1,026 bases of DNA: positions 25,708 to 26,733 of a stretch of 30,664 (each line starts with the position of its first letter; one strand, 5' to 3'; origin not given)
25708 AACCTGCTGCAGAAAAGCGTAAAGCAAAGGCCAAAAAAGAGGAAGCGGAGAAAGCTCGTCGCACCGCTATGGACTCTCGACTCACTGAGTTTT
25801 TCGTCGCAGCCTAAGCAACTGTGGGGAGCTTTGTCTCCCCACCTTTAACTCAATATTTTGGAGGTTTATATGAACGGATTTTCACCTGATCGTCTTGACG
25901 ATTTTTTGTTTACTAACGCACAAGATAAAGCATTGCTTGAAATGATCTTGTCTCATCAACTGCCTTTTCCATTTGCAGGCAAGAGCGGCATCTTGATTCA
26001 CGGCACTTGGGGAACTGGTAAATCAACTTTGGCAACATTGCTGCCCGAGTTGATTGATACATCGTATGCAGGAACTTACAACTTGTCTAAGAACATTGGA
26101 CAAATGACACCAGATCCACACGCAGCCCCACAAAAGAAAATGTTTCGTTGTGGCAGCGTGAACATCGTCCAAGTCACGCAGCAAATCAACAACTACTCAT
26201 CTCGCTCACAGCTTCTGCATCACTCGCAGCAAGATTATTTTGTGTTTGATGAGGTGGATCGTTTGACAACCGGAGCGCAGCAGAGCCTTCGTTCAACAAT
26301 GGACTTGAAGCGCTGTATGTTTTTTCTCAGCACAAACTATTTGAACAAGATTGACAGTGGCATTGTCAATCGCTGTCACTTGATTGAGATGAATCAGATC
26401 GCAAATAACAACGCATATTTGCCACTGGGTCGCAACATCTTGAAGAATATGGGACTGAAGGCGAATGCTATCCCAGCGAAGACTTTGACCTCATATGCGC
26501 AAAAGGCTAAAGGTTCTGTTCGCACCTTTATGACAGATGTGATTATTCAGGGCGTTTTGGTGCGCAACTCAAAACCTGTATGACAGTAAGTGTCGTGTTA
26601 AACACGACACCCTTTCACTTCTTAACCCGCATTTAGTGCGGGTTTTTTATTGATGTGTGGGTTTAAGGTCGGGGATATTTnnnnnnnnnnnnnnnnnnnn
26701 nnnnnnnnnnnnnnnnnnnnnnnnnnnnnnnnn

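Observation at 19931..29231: Integrative element that targets the 5' end of a porin gene and replaces the expressed porin with its own start-less copy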

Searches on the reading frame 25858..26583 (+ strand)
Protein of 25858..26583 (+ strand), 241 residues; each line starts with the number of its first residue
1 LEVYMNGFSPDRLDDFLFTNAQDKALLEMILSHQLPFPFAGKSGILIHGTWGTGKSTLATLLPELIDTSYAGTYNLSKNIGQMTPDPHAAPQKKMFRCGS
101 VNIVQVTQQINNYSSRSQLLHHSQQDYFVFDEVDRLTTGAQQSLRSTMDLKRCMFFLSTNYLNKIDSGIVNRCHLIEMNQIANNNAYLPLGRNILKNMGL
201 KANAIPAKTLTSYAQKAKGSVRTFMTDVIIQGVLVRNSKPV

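Call 11: search_protein_families(library=pfam, proteins=[window:25858-26583:+], max_evalue=0.01)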
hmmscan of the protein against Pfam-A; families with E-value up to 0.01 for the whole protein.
window:25858-26583:+ (241 aa): 11 families
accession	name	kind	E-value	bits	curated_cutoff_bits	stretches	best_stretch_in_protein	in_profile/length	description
PF00004.35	AAA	-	2.1e-06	28.7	21.2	1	45-174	1-124/131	ATPase family associated with various cellular activities (AAA)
PF13401.12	AAA_22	-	0.00012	22.8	27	1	42-153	5-116/130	AAA domain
PF13191.12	AAA_16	-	0.00058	20.8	32.6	0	43-83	25-63/167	AAA ATPase domain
PF07693.20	KAP_NTPase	-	0.0009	19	20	1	25-137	7-68/293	KAP family P-loop domain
PF07728.20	AAA_5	-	0.0012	19.3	22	1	45-154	2-96/139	AAA domain (dynein-related subfamily)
PF09848.15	SLFN-g3_helicase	-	0.0029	17.4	24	1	45-152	4-109/354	Schlafen group 3, DNA/RNA helicase domain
PF05729.18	NACHT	-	0.0032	17.7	26.7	1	45-142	3-99/167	NACHT domain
PF13177.12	DNA_pol3_delta2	-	0.0036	17.7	27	1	43-181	20-160/161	DNA polymerase III, delta subunit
PF04851.21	ResIII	-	0.004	17.5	22.5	0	104-139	104-140/164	Type III restriction enzyme, res subunit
PF13238.12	AAA_18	-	0.0065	17.4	29.4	0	45-66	1-22/128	AAA domain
PF25199.1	nSTAND_NTPase5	-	0.0076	16.5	34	0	37-58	36-57/145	Novel STAND NTPase 5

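Call 45: search_protein_families(library=ncbifam, proteins=[window:25858-26583:+], max_evalue=0.01)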
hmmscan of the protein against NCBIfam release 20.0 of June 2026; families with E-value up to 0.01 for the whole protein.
window:25858-26583:+ (241 aa): 24 families
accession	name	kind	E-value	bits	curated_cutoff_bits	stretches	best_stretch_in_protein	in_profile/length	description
NF001679.0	PRK00440.1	equivalog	1.4e-12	47.3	303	1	106-209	86-189/322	replication factor C small subunit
TIGR02397.1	dnaX_nterm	equivalog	2.5e-08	33.6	250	1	46-223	40-214/355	DNA polymerase III subunit gamma/tau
NF011523.0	PRK14962.1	equivalog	4.1e-07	29.1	576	1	125-226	118-217/474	DNA polymerase III subunits gamma and tau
NF009067.0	PRK12402.1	equivalog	4.5e-07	29.1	317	1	127-223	128-222/340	replication factor C small subunit 2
NF004962.0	PRK06305.1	equivalog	6.9e-07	28.8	559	1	122-222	119-217/465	DNA polymerase III subunits gamma and tau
NF003159.0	PRK04132.1-4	equivalog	3.3e-06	25.4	999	1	126-201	637-713/852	replication factor C small subunit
NF011522.0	PRK14961.1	equivalog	9.8e-06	24.7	562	1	128-225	123-218/363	DNA polymerase III subunits gamma and tau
NF005171.0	PRK06645.1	equivalog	1.1e-05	24.2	614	1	123-223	129-227/509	DNA polymerase III subunits gamma and tau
NF004046.1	PRK05563.1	equivalog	1.5e-05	24.1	400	1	127-222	121-214/567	DNA polymerase III subunit gamma/tau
TIGR00678.1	holB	equivalog_domain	6.3e-05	22.6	180.6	1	43-194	15-168/188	DNA polymerase III subunit delta'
NF003157.0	PRK04132.1-2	equivalog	7.1e-05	20.9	1103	1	127-183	651-709/864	replication factor C small subunit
NF003233.0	PRK04195.2-3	equivalog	0.0014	17.6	471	0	114-227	86-200/504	replication factor C large subunit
NF011525.0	PRK14964.1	equivalog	0.0018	17.2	554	1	123-225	115-215/493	DNA polymerase III subunits gamma and tau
NF005638.0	PRK07399.1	subfamily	0.002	17.2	230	1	100-186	106-190/317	DNA polymerase III subunit delta'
NF006586.0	PRK09112.1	equivalog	0.0021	17.3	308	0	151-225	170-238/351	DNA polymerase III subunit delta'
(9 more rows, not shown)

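Call 46: search_protein_families(library=phrogs, proteins=[window:25858-26583:+], max_evalue=0.001)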
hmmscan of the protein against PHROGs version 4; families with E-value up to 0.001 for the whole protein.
window:25858-26583:+ (241 aa): 3 families
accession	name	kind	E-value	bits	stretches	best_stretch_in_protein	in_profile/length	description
phrog_168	-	DNA, RNA and nucleotide metabolism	1.8e-19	71.6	1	9-226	16-205/314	clamp loader of DNA polymerase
phrog_5846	-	DNA, RNA and nucleotide metabolism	2e-10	41.5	1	24-225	26-196/380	clamp loader of DNA polymerase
phrog_7485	-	unknown function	0.00015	21.9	0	42-169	227-347/430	-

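Call 47: search_protein_families(library=padloc, proteins=[window:25858-26583:+], max_evalue=0.001)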
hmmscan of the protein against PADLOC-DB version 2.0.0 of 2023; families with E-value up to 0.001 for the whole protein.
window:25858-26583:+ (241 aa): 1 family
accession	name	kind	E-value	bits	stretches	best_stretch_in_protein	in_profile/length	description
PDLC00915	TRIP13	-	0.00062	17.3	0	22-67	42-88/302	TRIP13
